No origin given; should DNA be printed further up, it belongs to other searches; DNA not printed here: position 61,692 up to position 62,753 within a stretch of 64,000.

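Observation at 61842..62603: Heliorhodopsin gene in a fermentative small-genome bacterium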

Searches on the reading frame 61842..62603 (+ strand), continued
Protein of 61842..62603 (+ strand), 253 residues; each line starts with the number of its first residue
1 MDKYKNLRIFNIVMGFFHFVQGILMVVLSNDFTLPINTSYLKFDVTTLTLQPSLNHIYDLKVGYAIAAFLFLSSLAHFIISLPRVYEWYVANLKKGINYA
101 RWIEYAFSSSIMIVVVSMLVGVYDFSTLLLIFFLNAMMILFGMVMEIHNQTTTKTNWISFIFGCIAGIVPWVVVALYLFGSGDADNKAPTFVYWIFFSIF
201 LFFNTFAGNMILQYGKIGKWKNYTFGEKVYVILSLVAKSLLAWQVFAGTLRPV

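Call 23: find_encoding_contigs(protein=P0031, flank=5000, max_places=2)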
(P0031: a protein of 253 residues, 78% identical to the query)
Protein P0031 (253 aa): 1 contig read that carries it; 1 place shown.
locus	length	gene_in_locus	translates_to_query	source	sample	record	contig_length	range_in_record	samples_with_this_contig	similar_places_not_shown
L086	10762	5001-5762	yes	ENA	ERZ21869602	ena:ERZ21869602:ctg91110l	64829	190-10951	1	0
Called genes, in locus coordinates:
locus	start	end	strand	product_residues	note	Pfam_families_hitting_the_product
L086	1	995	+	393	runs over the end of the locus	?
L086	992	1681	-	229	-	PF18917:LiaI-LiaF-like_TM1 (faint), PF22570:LiaF-TM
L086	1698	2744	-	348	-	PF18917:LiaI-LiaF-like_TM1, PF22570:LiaF-TM (weak), PF09922:LiaF-like_C (weak)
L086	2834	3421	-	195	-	PF04203:Sortase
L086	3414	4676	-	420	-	PF13506:Glyco_transf_21, PF00535:Glycos_transf_2, PF10111:Glyco_tranf_2_2, PF13641:Glyco_tranf_2_3, PF13632:Glyco_trans_2_3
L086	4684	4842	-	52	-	-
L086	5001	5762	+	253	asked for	PF18761:Heliorhodopsin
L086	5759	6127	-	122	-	-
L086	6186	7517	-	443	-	-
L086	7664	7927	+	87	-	PF00076:RRM_1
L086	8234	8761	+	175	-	PF18915:DUF5667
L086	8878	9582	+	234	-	PF00486:Trans_reg_C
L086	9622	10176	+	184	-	PF01327:Pep_deformylase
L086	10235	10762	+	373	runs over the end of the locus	-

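Call 24: find_encoding_contigs(protein=P0042, flank=5000, max_places=2)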
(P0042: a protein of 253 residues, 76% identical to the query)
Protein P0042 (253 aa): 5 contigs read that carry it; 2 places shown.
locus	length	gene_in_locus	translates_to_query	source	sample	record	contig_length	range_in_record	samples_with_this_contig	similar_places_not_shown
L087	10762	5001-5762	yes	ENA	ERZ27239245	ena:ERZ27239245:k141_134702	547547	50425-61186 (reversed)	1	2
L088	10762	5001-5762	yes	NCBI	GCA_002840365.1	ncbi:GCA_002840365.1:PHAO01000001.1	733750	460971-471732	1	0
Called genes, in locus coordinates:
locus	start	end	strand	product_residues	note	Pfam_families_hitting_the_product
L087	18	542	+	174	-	PF22769:DCD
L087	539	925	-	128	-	PF07883:Cupin_2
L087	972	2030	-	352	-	PF00933:Glyco_hydro_3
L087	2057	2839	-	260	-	PF06966:DUF1295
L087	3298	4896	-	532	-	PF02690:Na_Pi_cotrans, PF01895:PhoU (weak)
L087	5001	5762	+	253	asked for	PF18761:Heliorhodopsin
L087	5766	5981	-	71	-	-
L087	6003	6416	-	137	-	-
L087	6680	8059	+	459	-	PF01551:Peptidase_M23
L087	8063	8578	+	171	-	-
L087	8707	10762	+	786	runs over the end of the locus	-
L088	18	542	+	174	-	PF22769:DCD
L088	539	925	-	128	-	PF07883:Cupin_2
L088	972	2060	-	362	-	PF00933:Glyco_hydro_3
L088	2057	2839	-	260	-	PF06966:DUF1295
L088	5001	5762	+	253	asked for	PF18761:Heliorhodopsin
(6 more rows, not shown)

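Call 25: find_encoding_contigs(protein=P0058, flank=5000, max_places=2)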
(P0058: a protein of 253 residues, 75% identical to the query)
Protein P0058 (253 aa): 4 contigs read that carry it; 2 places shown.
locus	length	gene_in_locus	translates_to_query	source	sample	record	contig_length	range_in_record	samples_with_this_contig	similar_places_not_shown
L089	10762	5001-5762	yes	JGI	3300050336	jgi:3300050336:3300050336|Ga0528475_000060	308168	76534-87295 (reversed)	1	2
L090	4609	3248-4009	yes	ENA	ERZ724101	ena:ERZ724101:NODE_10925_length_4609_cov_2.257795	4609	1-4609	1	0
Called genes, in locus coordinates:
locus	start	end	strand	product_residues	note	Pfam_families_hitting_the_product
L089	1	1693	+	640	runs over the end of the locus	PF00009:GTP_EFTU, PF01926:MMR_HSR1 (weak), PF22042:EF-G_D2 (weak), PF03144:GTP_EFTU_D2, PF00679:EFG_C, PF21018:BipA_C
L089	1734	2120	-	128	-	PF07883:Cupin_2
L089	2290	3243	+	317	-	-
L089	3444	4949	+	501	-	PF04542:Sigma70_r2 (weak), PF04545:Sigma70_r4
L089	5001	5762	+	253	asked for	PF18761:Heliorhodopsin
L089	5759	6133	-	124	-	-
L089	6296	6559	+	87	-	PF16367:RRM_7 (faint), PF00076:RRM_1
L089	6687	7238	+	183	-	PF18915:DUF5667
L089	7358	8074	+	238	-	PF00486:Trans_reg_C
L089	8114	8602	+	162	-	PF01327:Pep_deformylase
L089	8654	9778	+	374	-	-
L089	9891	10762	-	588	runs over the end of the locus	PF00496:SBP_bac_5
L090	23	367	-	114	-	PF07883:Cupin_2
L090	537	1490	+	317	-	-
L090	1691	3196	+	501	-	PF04542:Sigma70_r2 (weak), PF04545:Sigma70_r4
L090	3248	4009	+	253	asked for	PF18761:Heliorhodopsin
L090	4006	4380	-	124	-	-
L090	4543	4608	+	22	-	?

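Call 32: search_protein_families(library=pfam, proteins=[L001:11280-12614:-], max_evalue=0.001)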
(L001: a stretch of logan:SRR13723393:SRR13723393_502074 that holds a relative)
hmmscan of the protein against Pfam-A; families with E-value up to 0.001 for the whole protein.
L001:11280-12614:- (444 aa): 13 families
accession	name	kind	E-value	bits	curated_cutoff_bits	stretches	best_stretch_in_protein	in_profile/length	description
PF07992.20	Pyr_redox_2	-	1.1e-16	61.6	26.1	2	121-196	167-240/291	Pyridine nucleotide-disulphide oxidoreductase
PF21688.3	FAD-depend_C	-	8.9e-16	59.1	27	1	230-396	24-195/197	FAD-dependent protein, C-terminal domain-like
PF01266.30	DAO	-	3e-10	40.6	27.9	1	142-192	153-203/353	FAD dependent oxidoreductase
PF01134.28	GIDA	-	4.7e-10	39.5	22.1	0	142-197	99-154/391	Glucose inhibited division protein A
PF03486.20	HI0933_like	-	5.4e-10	39.6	50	1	4-192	2-163/244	HI0933-like protein Rossmann domain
PF00890.30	FAD_binding_2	-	7.4e-10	39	20.4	0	140-205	144-215/414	FAD binding domain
PF01946.23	Thi4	-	2.7e-08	33.8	26.2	1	3-34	18-48/235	Thi4 family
PF05834.18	Lycopene_cycl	-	7.2e-06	25.8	23.4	0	4-39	1-36/380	Lycopene cyclase protein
PF13450.12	NAD_binding_8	-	2.6e-05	24.8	21.9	1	7-39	1-31/68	NAD(P)-binding Rossmann-like domain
PF12831.13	FAD_oxidored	-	5.2e-05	23.1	27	0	141-188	91-141/416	FAD dependent oxidoreductase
PF00070.33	Pyr_redox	-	0.00013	22.9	22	0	119-178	22-81/82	Pyridine nucleotide-disulphide oxidoreductase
PF13454.12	NAD_binding_9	-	0.00013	22.5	21.8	0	7-35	2-32/155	FAD-NAD(P)-binding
PF01494.25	FAD_binding_3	-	0.00015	21.5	22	0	2-23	1-22/349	FAD binding domain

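Call 33: search_protein_families(library=ncbifam, proteins=[window:61842-62600:+], max_evalue=0.01)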
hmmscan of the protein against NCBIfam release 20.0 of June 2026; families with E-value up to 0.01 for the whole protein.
window:61842-62600:+ (253 aa): 1 family
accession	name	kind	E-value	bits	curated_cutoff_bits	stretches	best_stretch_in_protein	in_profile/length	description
NF038020.1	HeR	equivalog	6.5e-104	346.8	100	1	7-250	1-244/244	heliorhodopsin HeR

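Call 56: predict_structure(alignment_id=A1)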
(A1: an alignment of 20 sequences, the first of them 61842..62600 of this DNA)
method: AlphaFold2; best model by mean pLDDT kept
length: 253 residues; sequences in the alignment: 20
mean_pLDDT: 77.2   pTM: 0.74
mean pLDDT of the five models: 77.2, 72.0, 69.4, 67.2, 62.7
residues with pLDDT >= 90: 22; 70-90: 160; 50-70: 66; < 50: 5
segments of 3 or more residues with pLDDT < 50: 251-253
pLDDT, mean of each block of 10 residues (from residue 1): 75 91 82 82 86 84 83 88 89 82 82 79 87 90 82 77 83 72 56 67 69 58 70 66 59 43
secondary structure, 60 per line:
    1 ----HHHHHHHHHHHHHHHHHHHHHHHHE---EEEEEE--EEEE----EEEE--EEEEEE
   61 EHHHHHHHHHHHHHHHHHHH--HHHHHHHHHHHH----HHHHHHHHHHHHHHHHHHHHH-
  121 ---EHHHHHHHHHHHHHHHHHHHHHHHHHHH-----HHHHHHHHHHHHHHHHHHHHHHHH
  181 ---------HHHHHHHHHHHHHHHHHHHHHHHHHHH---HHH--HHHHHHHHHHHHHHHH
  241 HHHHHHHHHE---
elements in order: H5-28 E33-38 E41-44 E49-52 E55-61 H62-80 H83-94 H99-119 H125-151 H157-180 H190-216 H225-249

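Call 58: fold_search(model_id=the predicted structure, library=pdb)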
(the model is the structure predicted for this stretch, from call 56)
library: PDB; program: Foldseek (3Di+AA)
matches with E <= 10: 329; with E <= 0.001: 10
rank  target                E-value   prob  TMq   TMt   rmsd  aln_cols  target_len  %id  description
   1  7clj                  9.3e-22  1.00  0.80  0.81   4.0       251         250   51  Crystal structure of Thermoplasmatales archaeon heliorhodopsin E108D mutant (released 2020-09-02)
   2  7u55                  1.0e-21  1.00  0.79  0.82   3.9       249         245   51  Crystal structure of Thermoplasmatales archaeon heliorhodopsin at pH 4.5 (released 2022-09-07)
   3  6is6                  1.2e-21  1.00  0.80  0.81   4.0       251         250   51  Crystal structure of Thermoplasmatales archaeon heliorhodopsin (released 2019-09-25)
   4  6su3_A                3.4e-18  1.00  0.78  0.77   4.6       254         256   46  Crystal structure of the 48C12 heliorhodopsin in the violet form at pH 8.8 (released 2019-12-11)
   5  9ljj_A                5.0e-18  1.00  0.78  0.78   4.5       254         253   45  cryo-EM structure of a nanobody bound heliorhodopsin (released 2025-02-12)
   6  6su3_X                8.7e-18  1.00  0.76  0.75   4.5       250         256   46  Crystal structure of the 48C12 heliorhodopsin in the violet form at pH 8.8 (released 2019-12-11)
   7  6su4_X                1.8e-17  1.00  0.77  0.76   4.5       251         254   46  Crystal structure of the 48C12 heliorhodopsin in the blue form at pH 4.3 (released 2019-12-11)
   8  6su4_A                4.0e-17  1.00  0.76  0.76   4.6       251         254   46  Crystal structure of the 48C12 heliorhodopsin in the blue form at pH 4.3 (released 2019-12-11)
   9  6uh3_B                2.6e-15  1.00  0.74  0.76   4.7       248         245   45  Crystal structure of bacterial heliorhodopsin 48C12 (released 2019-12-04)
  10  6uh3_A                2.6e-15  1.00  0.74  0.76   4.6       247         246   45  Crystal structure of bacterial heliorhodopsin 48C12 (released 2019-12-04)
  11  7w74_A                6.6e-03  1.00  0.54  0.59   7.6       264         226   13  Crystal structure of DTG rhodopsin from Pseudomonas putida (released 2022-02-23)
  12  8zaq_C                1.2e-02  1.00  0.55  0.54   9.7       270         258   15  ExoC110T class 2 channelrhodopsin (released 2024-09-04)
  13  7bmh_B                1.3e-02  1.00  0.56  0.59   7.8       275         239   14  Crystal structure of a light-driven proton pump LR (Mac) from Leptosphaeria maculans (released 2021-07-07)
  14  8zap_B                1.4e-02  1.00  0.54  0.53   9.9       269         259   15  ExoC110T class 1 channelrhodopsin (released 2024-09-04)
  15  7znc_B                2.2e-02  1.00  0.56  0.63   7.9       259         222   15  Crystal structure of the light-driven inward proton pump xenorhodopsin BcXeR in the ground state at pH 7.6 in the abse (released 2023-05-10)
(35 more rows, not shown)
